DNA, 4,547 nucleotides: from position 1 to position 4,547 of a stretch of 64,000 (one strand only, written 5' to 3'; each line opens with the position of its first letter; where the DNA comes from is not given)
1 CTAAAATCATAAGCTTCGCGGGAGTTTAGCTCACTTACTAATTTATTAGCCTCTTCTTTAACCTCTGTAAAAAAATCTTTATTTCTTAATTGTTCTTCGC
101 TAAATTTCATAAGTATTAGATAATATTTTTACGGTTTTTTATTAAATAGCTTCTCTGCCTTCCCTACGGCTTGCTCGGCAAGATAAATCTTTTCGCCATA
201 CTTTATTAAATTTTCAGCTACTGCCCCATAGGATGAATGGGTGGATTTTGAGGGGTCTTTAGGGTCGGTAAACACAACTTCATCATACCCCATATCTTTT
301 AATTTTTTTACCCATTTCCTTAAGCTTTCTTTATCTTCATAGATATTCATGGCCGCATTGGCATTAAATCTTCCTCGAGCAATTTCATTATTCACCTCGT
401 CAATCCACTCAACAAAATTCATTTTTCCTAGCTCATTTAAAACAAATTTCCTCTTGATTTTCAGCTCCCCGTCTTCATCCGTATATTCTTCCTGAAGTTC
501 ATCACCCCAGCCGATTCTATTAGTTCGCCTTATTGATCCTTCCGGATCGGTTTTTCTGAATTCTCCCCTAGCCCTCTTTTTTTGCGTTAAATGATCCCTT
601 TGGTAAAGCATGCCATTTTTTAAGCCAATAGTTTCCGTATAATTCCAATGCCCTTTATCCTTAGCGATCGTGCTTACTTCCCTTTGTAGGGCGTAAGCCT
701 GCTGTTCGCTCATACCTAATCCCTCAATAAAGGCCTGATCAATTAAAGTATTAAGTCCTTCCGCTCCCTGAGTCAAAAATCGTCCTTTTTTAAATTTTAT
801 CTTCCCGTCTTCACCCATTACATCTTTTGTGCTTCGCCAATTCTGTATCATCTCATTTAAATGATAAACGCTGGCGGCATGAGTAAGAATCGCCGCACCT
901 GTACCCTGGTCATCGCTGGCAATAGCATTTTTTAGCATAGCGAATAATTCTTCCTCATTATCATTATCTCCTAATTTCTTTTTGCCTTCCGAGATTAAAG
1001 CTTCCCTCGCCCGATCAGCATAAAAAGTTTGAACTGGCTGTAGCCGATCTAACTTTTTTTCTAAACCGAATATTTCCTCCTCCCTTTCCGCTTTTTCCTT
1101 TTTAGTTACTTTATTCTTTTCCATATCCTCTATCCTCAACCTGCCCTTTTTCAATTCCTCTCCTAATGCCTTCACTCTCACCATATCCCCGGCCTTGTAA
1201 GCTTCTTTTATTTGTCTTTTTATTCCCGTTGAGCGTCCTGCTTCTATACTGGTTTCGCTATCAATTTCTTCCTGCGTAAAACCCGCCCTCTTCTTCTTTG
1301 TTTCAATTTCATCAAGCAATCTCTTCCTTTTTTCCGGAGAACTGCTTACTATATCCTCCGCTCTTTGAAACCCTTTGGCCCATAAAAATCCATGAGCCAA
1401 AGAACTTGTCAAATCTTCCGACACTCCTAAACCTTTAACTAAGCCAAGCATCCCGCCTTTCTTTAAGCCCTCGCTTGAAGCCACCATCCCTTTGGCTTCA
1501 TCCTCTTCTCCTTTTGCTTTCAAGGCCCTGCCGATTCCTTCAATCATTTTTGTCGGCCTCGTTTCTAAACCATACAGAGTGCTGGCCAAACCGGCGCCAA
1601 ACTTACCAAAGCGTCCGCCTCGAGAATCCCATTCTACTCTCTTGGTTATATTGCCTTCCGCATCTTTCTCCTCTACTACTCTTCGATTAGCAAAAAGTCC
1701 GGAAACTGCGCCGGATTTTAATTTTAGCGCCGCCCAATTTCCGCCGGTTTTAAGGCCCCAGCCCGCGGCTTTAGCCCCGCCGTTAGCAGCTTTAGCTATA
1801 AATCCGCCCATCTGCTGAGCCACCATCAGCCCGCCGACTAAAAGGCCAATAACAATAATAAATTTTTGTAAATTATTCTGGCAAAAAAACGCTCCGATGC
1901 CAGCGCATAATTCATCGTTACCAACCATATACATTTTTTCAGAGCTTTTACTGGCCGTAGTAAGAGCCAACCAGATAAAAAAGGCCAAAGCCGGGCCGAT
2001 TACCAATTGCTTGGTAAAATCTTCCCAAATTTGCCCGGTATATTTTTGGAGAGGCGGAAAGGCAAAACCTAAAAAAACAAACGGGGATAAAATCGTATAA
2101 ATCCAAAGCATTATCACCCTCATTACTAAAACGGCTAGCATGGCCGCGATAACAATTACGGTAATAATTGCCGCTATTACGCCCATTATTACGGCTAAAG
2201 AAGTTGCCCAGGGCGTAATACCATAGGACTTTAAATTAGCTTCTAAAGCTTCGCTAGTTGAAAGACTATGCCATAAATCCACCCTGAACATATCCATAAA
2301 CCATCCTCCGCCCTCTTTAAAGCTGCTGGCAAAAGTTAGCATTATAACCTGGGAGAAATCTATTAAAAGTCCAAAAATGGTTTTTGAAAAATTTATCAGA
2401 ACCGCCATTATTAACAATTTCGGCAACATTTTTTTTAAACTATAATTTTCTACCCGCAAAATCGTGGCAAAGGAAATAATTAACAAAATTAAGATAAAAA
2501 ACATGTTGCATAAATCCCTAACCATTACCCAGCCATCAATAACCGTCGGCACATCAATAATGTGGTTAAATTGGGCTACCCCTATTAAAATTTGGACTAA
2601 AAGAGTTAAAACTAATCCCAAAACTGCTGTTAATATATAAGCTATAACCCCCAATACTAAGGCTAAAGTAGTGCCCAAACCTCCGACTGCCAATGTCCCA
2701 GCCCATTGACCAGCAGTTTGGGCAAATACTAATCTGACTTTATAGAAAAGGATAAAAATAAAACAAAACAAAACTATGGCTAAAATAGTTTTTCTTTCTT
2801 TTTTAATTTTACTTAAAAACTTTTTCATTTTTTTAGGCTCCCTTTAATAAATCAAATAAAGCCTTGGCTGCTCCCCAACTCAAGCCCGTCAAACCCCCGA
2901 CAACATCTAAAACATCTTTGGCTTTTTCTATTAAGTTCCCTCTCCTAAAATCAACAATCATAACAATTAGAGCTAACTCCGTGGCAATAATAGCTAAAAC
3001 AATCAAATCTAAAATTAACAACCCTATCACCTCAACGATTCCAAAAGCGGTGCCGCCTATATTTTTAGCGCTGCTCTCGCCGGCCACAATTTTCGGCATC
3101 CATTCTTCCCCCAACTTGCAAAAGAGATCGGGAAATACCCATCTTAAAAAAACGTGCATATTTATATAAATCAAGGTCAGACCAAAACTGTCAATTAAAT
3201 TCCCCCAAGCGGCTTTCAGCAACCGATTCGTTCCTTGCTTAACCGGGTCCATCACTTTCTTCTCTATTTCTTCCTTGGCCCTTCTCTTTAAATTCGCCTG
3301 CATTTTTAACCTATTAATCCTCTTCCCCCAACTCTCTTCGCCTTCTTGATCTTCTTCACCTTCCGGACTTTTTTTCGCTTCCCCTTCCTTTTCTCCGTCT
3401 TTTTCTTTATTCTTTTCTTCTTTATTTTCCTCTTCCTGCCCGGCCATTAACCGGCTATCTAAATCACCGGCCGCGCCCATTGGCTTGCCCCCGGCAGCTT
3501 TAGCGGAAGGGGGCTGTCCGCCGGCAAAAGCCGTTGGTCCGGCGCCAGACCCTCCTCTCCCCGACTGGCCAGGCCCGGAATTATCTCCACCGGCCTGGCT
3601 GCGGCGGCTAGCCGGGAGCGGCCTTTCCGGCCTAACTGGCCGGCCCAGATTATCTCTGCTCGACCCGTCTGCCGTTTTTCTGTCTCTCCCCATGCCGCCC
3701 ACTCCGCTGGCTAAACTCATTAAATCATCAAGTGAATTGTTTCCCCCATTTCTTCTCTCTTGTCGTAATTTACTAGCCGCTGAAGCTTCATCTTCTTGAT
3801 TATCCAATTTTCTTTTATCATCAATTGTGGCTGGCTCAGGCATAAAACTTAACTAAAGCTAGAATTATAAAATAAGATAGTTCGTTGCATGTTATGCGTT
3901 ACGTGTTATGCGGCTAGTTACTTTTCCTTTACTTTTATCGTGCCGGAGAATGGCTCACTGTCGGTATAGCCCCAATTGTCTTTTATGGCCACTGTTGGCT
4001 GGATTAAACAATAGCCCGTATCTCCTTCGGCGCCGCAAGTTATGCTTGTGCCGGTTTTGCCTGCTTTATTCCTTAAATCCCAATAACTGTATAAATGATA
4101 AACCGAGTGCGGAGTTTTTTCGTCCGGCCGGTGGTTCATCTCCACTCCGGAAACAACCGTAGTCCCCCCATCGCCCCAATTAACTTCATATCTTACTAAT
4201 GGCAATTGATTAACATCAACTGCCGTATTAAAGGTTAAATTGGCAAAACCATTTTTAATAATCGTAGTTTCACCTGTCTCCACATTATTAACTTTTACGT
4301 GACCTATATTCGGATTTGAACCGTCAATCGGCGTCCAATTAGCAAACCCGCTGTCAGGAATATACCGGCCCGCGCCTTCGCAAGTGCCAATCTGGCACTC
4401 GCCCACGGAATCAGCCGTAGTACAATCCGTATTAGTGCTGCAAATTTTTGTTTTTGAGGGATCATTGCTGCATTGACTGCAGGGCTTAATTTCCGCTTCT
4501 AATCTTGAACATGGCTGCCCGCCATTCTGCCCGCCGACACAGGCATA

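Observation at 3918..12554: Giant protein architecture: three CBM-like sandwiches, PA14-like stretch, 54-Cys block, C-terminal PKD-like domain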

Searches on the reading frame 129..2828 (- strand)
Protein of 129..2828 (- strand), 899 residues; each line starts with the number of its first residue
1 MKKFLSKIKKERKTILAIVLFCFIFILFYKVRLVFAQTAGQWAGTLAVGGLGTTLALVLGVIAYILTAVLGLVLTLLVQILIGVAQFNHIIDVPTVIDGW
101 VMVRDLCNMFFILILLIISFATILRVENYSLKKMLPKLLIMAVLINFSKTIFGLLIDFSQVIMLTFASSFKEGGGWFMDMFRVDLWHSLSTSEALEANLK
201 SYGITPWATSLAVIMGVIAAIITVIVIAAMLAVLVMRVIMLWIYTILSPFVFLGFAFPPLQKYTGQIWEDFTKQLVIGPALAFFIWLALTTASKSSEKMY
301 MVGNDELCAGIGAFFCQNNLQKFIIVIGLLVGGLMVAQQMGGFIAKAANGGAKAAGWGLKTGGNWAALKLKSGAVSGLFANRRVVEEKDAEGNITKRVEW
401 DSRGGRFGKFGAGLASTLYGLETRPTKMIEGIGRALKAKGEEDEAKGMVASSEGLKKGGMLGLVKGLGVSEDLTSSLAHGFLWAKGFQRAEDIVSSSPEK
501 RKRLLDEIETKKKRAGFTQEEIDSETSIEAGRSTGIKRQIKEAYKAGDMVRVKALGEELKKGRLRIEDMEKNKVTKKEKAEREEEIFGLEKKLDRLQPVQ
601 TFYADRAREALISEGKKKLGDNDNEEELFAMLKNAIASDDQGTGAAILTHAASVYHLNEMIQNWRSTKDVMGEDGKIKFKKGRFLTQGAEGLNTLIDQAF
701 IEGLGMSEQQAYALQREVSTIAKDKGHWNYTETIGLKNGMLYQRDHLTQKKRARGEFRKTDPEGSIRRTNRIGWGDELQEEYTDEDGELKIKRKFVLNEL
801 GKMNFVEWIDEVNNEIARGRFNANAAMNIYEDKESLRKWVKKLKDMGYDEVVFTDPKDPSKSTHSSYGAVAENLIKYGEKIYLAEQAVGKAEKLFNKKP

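Call 10: search_protein_families(library=pfam, proteins=[window:129-2828:-], max_evalue=0.01)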
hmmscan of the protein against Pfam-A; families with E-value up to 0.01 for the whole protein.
window:129-2828:- (899 aa): 0 families

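Call 73: search_protein_families(library=pfam, proteins=[window:129-2828:-], max_evalue=5)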
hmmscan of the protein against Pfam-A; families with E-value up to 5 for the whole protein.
window:129-2828:- (899 aa): 0 families

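Call 74: find_encoding_contigs(protein=window:129-2828:-, flank=10000, max_places=3)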
Protein window:129-2828:- (899 aa): 3 contigs read that carry it; 3 places shown.
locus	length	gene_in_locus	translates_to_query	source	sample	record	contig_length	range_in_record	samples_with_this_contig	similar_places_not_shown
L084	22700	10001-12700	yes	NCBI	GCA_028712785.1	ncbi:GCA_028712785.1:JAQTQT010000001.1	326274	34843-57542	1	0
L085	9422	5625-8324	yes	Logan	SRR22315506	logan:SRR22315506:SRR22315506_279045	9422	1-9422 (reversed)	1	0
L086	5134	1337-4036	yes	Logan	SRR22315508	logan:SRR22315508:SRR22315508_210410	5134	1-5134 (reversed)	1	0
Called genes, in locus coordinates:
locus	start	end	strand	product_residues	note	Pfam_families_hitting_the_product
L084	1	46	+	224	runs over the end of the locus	-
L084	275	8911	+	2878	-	PF02018:CBM_4_9 (faint)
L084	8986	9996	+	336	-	-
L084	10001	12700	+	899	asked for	-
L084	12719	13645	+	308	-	-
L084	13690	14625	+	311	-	PF00294:PfkB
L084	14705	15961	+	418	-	PF05221:AdoHcyase, PF00670:AdoHcyase_NAD, PF02826:2-Hacid_dh_C, PF07991:KARI_N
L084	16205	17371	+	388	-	PF00438:S-AdoMet_synt_N, PF02772:S-AdoMet_synt_M, PF02773:S-AdoMet_synt_C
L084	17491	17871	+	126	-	PF01467:CTP_transf_like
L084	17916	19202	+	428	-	PF00892:EamA, PF01687:Flavokinase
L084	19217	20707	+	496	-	-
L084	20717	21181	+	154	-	PF12666:PrgI (weak)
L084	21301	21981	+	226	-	PF26593:TraC-like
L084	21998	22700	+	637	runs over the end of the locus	PF19044:P-loop_TraG, PF01935:DUF87, PF12846:AAA_10 (faint)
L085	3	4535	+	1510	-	?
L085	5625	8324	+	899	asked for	-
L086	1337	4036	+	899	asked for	-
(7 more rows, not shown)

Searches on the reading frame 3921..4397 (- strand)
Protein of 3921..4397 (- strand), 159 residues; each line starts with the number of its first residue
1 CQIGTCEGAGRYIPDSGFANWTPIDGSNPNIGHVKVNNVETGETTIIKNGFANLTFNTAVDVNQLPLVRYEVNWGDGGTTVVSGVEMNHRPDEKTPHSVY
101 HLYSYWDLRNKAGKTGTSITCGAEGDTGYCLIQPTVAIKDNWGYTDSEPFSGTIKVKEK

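Call 33: search_protein_families(library=pfam, proteins=[window:3921-4397:-], max_evalue=10)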
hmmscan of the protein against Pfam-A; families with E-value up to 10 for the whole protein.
window:3921-4397:- (159 aa): 0 families

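Call 37: search_solved_structures(query=A2, max_evalue=10, show_alignments=3)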
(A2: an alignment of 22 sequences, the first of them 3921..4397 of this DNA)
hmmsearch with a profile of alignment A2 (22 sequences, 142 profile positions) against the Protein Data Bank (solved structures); distinct sequences matched with E-value up to 10: 2.
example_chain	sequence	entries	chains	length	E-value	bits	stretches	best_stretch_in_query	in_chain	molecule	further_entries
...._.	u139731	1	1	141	0.02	18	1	14-67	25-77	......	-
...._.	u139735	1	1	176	0.12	15.5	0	14-63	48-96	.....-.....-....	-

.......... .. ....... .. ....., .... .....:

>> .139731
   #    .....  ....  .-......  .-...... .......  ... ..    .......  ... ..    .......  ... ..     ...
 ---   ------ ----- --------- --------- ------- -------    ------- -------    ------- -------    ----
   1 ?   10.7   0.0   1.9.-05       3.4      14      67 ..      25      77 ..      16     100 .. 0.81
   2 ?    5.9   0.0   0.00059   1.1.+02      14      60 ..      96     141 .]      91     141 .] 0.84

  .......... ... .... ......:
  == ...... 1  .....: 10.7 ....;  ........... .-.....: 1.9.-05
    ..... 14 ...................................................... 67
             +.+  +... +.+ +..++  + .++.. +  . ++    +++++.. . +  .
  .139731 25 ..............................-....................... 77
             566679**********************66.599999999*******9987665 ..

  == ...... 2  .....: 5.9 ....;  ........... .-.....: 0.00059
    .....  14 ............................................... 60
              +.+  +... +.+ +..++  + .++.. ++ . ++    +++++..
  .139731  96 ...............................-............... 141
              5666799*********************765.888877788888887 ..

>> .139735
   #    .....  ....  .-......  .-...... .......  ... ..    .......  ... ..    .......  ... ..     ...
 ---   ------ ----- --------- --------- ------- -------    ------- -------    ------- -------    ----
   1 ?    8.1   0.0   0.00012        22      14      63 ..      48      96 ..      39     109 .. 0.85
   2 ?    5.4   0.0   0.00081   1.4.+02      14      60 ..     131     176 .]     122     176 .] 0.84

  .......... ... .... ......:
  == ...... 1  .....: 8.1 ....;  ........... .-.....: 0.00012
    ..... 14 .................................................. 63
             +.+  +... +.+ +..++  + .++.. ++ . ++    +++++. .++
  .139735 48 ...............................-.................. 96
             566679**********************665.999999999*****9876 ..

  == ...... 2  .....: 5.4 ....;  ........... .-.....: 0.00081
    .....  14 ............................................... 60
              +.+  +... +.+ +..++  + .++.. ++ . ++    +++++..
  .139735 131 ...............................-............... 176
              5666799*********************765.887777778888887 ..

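Call 100: search_protein_families(library=pfam, alignment_id=A2, max_evalue=1)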
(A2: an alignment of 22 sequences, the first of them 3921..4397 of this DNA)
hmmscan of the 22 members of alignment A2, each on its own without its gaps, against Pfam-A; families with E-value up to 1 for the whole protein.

A. member 1, window:3921-4397:- (159 aa): 0 families

B. families by the number of members that match (of 22 scanned): 10 families
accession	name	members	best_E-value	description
PF20756.2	SusG_CBM58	1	0.0016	Alpha-amylase SusG, CBM58 domain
PF03469.19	XH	1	0.045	XH domain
PF16139.11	DUF4847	1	0.056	Domain of unknown function (DUF4847)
PF18229.6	GcnA_N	1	0.059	N-acetyl-beta-D-glucosaminidase N-terminal domain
PF18911.6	PKD_4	1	0.077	PKD domain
PF00095.26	WAP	1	0.08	WAP-type (Whey Acidic Protein) 'four-disulfide core'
PF16444.10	DUF5041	1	0.15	Domain of unknown function (DUF5041)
PF22449.2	Fim1F_C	1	0.19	Fim1F, C-terminal domain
PF08536.17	Whirly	1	0.21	Whirly transcription factor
PF11409.13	SARA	1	0.53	Smad anchor for receptor activation (SARA)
